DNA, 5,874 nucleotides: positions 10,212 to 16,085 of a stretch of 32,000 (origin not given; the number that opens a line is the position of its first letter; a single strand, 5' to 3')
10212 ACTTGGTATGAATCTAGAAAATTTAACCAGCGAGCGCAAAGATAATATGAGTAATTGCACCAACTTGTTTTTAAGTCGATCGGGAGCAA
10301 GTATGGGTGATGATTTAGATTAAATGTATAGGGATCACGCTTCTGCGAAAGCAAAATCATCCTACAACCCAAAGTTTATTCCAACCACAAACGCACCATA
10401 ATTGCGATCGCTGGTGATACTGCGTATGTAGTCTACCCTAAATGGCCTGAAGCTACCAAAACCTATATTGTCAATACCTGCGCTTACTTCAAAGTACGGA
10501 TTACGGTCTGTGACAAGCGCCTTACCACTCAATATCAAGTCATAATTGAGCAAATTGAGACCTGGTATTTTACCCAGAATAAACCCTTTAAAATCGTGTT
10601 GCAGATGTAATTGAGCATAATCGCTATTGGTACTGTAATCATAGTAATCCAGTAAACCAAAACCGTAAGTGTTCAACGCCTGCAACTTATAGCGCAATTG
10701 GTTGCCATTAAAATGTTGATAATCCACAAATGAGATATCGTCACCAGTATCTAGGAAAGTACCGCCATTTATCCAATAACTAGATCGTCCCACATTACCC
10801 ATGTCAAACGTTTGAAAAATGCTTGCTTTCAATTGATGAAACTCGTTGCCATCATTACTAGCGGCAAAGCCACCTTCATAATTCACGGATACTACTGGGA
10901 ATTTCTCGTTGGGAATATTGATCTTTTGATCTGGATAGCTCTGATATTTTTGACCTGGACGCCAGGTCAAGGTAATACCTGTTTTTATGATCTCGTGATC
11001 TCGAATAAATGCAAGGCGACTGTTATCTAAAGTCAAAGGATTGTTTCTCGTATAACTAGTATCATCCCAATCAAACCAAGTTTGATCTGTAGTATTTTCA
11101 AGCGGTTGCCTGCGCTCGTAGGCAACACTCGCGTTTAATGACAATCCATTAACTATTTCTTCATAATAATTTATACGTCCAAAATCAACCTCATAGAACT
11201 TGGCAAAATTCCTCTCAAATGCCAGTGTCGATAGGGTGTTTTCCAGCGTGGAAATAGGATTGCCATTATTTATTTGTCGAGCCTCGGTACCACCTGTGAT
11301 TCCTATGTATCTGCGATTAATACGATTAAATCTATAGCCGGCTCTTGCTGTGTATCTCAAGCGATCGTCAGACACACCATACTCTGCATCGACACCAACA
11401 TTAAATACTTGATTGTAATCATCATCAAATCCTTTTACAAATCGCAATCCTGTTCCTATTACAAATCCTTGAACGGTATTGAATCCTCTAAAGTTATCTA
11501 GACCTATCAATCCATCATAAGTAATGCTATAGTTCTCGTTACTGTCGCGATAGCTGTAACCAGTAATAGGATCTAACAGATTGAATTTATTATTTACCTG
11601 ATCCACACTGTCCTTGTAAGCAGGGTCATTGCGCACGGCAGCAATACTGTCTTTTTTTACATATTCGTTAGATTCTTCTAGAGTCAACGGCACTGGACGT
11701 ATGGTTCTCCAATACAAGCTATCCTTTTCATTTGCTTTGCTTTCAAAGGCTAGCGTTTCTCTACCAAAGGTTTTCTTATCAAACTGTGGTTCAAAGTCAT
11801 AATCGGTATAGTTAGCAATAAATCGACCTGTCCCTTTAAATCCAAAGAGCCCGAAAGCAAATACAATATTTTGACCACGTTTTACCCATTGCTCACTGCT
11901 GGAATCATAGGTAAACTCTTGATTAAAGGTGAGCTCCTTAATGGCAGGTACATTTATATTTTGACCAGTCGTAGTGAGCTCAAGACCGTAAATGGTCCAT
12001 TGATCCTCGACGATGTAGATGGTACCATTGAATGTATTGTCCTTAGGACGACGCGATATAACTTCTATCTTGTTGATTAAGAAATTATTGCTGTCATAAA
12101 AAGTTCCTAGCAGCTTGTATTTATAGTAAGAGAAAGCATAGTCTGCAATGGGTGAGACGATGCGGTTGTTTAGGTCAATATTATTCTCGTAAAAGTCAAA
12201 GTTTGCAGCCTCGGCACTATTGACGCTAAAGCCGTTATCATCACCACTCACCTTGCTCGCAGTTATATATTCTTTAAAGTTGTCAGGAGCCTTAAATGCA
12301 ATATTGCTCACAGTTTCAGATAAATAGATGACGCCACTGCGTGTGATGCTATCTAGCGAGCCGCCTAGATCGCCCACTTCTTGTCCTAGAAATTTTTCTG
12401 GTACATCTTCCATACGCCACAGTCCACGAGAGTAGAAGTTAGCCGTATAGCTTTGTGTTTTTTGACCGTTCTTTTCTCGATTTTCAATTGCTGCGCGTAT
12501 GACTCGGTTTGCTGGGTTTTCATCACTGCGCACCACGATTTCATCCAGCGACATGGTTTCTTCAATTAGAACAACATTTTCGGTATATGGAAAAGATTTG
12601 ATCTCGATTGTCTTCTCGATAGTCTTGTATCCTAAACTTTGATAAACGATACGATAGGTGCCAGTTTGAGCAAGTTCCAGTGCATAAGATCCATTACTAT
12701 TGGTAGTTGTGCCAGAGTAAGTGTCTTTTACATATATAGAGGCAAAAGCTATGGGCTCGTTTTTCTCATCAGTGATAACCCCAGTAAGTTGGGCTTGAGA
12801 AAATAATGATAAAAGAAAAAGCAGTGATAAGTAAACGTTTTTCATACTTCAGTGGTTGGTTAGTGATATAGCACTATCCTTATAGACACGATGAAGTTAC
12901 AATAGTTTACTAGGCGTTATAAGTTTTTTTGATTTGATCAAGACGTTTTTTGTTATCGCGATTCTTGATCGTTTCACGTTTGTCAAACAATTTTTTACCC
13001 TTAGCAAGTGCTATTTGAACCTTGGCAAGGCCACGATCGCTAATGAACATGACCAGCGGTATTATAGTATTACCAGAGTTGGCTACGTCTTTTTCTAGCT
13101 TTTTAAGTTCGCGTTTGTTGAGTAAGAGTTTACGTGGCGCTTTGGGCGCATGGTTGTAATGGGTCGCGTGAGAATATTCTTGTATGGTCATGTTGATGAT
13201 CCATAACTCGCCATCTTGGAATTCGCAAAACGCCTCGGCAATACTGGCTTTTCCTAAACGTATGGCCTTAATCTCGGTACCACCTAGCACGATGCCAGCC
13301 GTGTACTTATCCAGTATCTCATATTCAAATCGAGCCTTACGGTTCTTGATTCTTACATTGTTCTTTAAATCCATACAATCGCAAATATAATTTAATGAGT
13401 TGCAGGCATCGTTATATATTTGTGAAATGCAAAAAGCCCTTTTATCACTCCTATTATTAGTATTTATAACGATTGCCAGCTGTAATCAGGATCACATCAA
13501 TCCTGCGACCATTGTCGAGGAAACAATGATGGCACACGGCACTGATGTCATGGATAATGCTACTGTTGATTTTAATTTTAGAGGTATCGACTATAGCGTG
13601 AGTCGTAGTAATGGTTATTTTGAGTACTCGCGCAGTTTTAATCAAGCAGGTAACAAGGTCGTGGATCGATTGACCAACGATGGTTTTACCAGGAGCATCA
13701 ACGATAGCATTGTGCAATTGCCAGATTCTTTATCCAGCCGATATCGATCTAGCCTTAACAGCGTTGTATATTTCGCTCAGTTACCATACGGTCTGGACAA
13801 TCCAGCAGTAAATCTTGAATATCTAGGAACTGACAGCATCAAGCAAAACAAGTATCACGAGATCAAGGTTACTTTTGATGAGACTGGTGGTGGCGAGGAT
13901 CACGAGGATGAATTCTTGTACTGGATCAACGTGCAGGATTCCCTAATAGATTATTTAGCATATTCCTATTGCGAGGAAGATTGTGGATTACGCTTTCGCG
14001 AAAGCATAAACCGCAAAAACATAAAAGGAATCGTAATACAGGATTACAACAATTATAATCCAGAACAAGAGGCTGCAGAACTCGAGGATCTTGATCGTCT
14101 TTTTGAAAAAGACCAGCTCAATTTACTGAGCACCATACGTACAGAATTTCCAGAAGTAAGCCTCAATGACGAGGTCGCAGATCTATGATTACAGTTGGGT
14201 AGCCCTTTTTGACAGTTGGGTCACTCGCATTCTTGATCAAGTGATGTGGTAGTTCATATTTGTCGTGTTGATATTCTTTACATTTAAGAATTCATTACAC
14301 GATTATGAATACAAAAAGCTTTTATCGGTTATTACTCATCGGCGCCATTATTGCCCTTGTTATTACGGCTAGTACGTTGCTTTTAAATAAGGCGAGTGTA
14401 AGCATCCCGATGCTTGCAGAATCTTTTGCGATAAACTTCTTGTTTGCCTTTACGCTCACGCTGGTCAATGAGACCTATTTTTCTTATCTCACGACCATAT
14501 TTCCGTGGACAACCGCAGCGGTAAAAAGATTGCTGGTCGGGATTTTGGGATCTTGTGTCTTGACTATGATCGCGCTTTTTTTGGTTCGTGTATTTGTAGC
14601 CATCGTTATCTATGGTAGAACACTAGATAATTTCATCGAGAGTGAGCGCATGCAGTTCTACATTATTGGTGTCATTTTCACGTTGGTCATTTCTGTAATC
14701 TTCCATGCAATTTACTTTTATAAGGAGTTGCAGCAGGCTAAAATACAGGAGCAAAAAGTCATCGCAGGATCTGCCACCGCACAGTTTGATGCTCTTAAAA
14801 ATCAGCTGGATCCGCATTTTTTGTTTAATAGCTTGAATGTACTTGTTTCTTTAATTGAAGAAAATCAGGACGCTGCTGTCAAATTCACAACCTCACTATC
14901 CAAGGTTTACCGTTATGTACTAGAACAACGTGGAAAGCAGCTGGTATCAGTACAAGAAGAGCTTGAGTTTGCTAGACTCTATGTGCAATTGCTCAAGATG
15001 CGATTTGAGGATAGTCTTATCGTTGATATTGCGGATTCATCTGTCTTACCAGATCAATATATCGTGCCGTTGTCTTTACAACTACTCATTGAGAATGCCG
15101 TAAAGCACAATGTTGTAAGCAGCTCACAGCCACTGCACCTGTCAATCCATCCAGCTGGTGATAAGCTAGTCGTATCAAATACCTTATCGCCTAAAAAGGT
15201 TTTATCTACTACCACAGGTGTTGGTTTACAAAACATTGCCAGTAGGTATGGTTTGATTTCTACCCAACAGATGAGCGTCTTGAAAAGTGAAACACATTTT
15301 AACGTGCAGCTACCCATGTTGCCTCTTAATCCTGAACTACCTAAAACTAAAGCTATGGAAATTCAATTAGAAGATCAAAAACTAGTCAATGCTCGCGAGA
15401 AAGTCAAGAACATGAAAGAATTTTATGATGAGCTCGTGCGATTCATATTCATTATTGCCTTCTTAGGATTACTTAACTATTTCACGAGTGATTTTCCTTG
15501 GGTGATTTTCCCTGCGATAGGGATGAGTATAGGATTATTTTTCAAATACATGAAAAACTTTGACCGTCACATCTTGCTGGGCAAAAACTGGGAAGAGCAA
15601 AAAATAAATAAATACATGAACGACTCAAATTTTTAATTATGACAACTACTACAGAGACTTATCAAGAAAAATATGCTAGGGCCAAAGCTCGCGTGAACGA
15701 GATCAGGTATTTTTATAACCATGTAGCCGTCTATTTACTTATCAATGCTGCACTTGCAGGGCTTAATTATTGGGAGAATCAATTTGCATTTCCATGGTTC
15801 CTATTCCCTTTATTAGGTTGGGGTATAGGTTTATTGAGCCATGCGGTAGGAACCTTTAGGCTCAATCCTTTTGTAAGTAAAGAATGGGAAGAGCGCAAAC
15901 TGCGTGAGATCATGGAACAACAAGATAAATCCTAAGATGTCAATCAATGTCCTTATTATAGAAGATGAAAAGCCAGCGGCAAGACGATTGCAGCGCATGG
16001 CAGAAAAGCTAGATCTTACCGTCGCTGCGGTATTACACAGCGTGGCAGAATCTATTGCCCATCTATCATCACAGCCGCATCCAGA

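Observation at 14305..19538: Co-directional kinase / 2TM / LytTR / split DUF4331 / TPR-lipoprotein block: candidate uncharacterised envelope module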

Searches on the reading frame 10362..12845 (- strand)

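Call 39: search_protein_families(library=pfam, proteins=[window:10362-12845:-], max_evalue=0.01)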
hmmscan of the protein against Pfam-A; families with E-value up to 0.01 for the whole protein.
window:10362-12845:- (827 aa): 3 families
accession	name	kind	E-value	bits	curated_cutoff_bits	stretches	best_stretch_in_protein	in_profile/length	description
PF18939.6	DUF5686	-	8.6e-238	791.5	39.2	1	115-791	1-669/669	Family of unknown function (DUF5686)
PF13715.12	CarbopepD_reg_2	-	7.7e-20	71.2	32.2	1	21-105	2-88/88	CarboxypepD_reg-like domain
PF13620.12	CarboxypepD_reg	-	3.5e-13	50.1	32.3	1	19-83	1-70/82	Carboxypeptidase regulatory-like domain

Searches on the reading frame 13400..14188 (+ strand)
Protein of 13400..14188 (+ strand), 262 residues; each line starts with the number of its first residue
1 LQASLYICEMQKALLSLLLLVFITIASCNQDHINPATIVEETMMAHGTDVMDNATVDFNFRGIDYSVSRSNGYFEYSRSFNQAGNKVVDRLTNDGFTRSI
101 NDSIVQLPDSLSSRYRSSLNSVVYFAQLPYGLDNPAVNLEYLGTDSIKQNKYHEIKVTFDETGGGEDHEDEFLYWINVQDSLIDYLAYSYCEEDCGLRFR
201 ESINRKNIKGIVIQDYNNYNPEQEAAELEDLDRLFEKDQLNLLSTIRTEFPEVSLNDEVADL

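Call 3: search_protein_families(library=pfam, proteins=[window:13400-14188:+], max_evalue=0.1)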
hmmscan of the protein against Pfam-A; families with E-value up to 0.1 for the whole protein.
window:13400-14188:+ (262 aa): 2 families
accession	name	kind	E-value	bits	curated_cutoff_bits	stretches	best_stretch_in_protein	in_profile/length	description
PF20113.4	DUF6503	-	3.2e-36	125.6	22.9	1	19-246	6-253/255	Family of unknown function (DUF6503)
PF06214.17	SLAM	-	0.045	14.2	25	0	63-107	19-63/125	Signaling lymphocytic activation molecule (SLAM) protein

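Call 4: search_protein_families(library=ncbifam, proteins=[window:13400-14188:+], max_evalue=0.1)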
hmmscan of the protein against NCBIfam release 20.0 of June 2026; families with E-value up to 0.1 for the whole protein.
window:13400-14188:+ (262 aa): 2 families
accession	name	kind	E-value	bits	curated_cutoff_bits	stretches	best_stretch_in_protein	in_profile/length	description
NF050142.1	PG1828_fam_lipo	equivalog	0.038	14.7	50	1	10-55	1-47/59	PG1828 family lipoprotein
TIGR02930.1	vnfG_nitrog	equivalog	0.065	13.6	141.7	0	188-254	6-73/109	V-containing nitrogenase subunit delta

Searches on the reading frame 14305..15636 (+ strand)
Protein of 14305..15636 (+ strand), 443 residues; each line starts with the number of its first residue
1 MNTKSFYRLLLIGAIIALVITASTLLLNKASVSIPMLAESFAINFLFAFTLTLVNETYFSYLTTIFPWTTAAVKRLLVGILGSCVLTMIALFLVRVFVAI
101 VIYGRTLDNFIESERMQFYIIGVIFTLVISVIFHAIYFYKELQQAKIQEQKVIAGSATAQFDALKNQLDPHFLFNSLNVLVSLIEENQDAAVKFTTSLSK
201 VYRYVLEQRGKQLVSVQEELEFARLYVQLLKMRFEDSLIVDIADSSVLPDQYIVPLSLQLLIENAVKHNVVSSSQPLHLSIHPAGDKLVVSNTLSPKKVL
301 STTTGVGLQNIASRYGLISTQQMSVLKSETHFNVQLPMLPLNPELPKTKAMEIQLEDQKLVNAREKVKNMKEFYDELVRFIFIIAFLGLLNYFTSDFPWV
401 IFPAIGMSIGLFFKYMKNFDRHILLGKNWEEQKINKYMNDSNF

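Call 3: search_protein_families(library=pfam, proteins=[window:14305-15636:+], max_evalue=0.1)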
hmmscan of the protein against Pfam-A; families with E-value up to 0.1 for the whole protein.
window:14305-15636:+ (443 aa): 2 families
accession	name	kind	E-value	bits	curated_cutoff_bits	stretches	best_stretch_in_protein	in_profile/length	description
PF06580.19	His_kinase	-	7.5e-25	87.4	25.2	1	159-238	1-81/81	Histidine kinase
PF13239.11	2TM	-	9.4e-20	70.9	24.8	1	362-439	2-79/79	2TM domain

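Call 4: search_protein_families(library=ncbifam, proteins=[window:14305-15636:+], max_evalue=0.1)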
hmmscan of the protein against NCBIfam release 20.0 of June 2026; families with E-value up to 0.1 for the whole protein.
window:14305-15636:+ (443 aa): 1 family
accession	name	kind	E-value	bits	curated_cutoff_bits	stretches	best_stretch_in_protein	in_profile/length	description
TIGR00844.1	c_cpa1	equivalog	0.0059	14.8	1236.05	1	53-148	299-391/810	sodium/hydrogen antiporter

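Call 101: find_homologous_proteins(query=window:14305-15636:+, max_evalue=1e-20)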
Query window:14305-15636:+ (443 aa): 8000 proteins with E <= 1e-20 among 8000 candidates; the best 120 are listed.
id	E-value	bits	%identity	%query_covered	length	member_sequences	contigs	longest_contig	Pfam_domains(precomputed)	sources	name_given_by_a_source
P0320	9.5e-260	880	100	92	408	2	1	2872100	PF13239.12,PF06580.20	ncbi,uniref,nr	ncbi:histidine kinase [Nonlabens ponticola]|uniref:Histidine kinase n=2 Tax=Nonlabens ponticola TaxI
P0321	2.3e-170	585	63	100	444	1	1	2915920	PF13239.12,PF06580.20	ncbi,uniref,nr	ncbi:histidine kinase [Nonlabens marinus]|uniref:Putative two-component system sensor protein histid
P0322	4.5e-161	555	63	91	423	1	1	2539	PF13239.12,PF06580.20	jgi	jgi:hypothetical protein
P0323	3.4e-159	549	59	100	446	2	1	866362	PF13239.12,PF06580.20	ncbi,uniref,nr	ncbi:histidine kinase [Nonlabens antarcticus]|uniref:histidine kinase n=1 Tax=Nonlabens antarcticus 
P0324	1.9e-158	546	61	91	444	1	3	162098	PF13239.12,PF06580.20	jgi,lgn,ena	-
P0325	3.2e-157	542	58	99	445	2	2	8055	PF13239.12,PF06580.20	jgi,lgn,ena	-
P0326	2.0e-156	539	57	100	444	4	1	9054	PF13239.12,PF06580.20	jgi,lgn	jgi:sensor histidine kinase YesM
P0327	3.9e-155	535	59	99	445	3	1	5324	PF13239.12,PF06580.20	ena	-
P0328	6.3e-155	535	58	99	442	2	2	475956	PF13239.12,PF06580.20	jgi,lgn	jgi:sensor histidine kinase YesM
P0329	7.5e-155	534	55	99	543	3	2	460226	PF13239.12,PF06580.20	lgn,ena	-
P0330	1.1e-154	534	59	96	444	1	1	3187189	PF13239.12,PF06580.20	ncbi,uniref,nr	ncbi:histidine kinase [Nonlabens agnitus]|uniref:Histidine kinase n=1 Tax=Nonlabens agnitus TaxID=87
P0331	6.1e-154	531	58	96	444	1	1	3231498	PF13239.12,PF06580.20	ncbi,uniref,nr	ncbi:histidine kinase [Nonlabens sp. YIK11]|uniref:histidine kinase n=1 Tax=Nonlabens sp. YIK11 TaxI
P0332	1.6e-152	527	55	99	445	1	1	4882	PF13239.12,PF06580.20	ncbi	-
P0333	1.7e-152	527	53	100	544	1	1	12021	PF13239.12,PF06580.20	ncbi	-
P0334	2.3e-152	526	58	96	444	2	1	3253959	PF13239.12,PF06580.20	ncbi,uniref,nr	ncbi:histidine kinase [Nonlabens sp. Hel1_33_55]|uniref:histidine kinase n=1 Tax=Nonlabens sp. Hel1_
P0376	3.7e-134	466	50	99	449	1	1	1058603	PF13239.12,PF06580.20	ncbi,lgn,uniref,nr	ncbi:2TM domain-containing protein [Aquimarina brevivitae]|uniref:Histidine kinase n=1 Tax=Aquimarin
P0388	9.4e-132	458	48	99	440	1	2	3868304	PF13239.12,PF06580.20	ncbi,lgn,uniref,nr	ncbi:2TM domain-containing protein [Maribacter sp. HTCC2170]|uniref:2TM domain-containing protein n=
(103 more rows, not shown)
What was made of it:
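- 14305..15636 (+): LytS-type histidine kinase: 4 TM segments, His_kinase domain, ATPase region, C-terminal 2TM domain. Homologues of 440-446 aa align over 99-100% of the query, which supports the start at 14305 (call 101).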

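Call 102: find_encoding_contigs(protein=P0388, flank=9000, max_places=1)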
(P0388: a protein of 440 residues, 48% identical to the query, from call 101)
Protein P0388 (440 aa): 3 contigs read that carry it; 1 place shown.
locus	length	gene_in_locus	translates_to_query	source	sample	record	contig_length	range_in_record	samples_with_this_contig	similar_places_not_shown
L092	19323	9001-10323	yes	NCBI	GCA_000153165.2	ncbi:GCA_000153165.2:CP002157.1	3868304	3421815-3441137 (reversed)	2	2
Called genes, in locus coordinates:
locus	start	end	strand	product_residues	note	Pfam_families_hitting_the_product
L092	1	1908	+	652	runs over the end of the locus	PF07719:TPR_2 (faint), PF00515:TPR_1 (faint), PF13424:TPR_12 (weak), PF07536:HWE_HK (weak), PF07568:HisKA_2, PF13581:HATPase_c_2 (weak), PF02518:HATPase_c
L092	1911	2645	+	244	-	PF00072:Response_reg, PF04397:LytTR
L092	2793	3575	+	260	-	-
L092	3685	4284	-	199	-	-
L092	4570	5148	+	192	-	PF00440:TetR_N, PF16925:TetR_C_13 (faint)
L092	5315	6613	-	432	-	PF00270:DEAD, PF04851:ResIII (weak), PF00271:Helicase_C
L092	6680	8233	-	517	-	PF28550:DUF8436, PF01266:DAO (faint), PF03486:HI0933_like (weak), PF07992:Pyr_redox_2 (weak), PF13738:Pyr_redox_3 (faint), PF21688:FAD-depend_C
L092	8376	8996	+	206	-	-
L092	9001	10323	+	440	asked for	PF06580:His_kinase, PF13239:2TM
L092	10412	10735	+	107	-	PF13239:2TM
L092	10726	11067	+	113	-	PF13239:2TM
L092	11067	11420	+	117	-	PF13239:2TM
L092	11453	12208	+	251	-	PF00072:Response_reg, PF04397:LytTR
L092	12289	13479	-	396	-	PF07766:LETM1_RBD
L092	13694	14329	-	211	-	-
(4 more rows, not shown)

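Call 103: find_encoding_contigs(protein=P0376, flank=9000, max_places=1)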
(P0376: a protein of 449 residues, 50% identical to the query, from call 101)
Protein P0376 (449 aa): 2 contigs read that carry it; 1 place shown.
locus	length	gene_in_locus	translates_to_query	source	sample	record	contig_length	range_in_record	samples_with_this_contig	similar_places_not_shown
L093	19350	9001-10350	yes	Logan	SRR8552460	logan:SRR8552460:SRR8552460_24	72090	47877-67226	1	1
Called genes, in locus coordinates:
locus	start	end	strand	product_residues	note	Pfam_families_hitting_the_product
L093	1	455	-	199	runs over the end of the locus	PF14224:DUF4331 (faint)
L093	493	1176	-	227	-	PF14224:DUF4331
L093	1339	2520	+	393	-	PF07766:LETM1_RBD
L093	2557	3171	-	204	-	-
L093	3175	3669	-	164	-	PF04542:Sigma70_r2, PF08281:Sigma70_r4_2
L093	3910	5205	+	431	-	PF01266:DAO (faint), PF07992:Pyr_redox_2, PF13738:Pyr_redox_3 (faint), PF00070:Pyr_redox (weak), PF22366:NDH2_C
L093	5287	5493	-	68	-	-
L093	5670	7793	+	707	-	PF13620:CarboxypepD_reg, PF13715:CarbopepD_reg_2, PF00593:TonB_dep_Rec_b-barrel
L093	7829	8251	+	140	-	PF09912:DUF2141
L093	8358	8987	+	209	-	-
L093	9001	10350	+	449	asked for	PF06580:His_kinase, PF13239:2TM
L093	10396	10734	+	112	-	PF13239:2TM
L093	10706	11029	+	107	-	PF13239:2TM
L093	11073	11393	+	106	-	PF13239:2TM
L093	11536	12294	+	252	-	PF00072:Response_reg, PF04397:LytTR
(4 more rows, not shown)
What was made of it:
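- In Aquimarina the DUF4331 unit is inverted and lies 7.8 kb away (call 103).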

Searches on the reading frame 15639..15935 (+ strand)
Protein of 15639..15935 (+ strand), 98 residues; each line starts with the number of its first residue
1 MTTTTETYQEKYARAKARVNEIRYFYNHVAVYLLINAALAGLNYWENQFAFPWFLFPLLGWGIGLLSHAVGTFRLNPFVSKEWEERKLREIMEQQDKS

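Call 3: search_protein_families(library=pfam, proteins=[window:15639-15935:+], max_evalue=0.1)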
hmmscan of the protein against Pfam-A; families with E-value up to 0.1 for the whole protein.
window:15639-15935:+ (98 aa): 2 families
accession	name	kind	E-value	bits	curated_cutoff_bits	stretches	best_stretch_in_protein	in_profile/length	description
PF13239.11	2TM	-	5.9e-27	94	24.8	1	14-93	2-79/79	2TM domain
PF16962.11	ABC_export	-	0.047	12.6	29.7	1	7-75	173-246/531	Putative ABC exporter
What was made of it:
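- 15639..15935 (+): Free-standing 2TM protein, paralogous to the kinase tail. Pfam 2TM E 5.9e-27 (call 3).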

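Call 4: search_protein_families(library=ncbifam, proteins=[window:15639-15935:+], max_evalue=0.1)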
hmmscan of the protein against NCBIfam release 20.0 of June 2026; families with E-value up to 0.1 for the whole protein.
window:15639-15935:+ (98 aa): 0 families
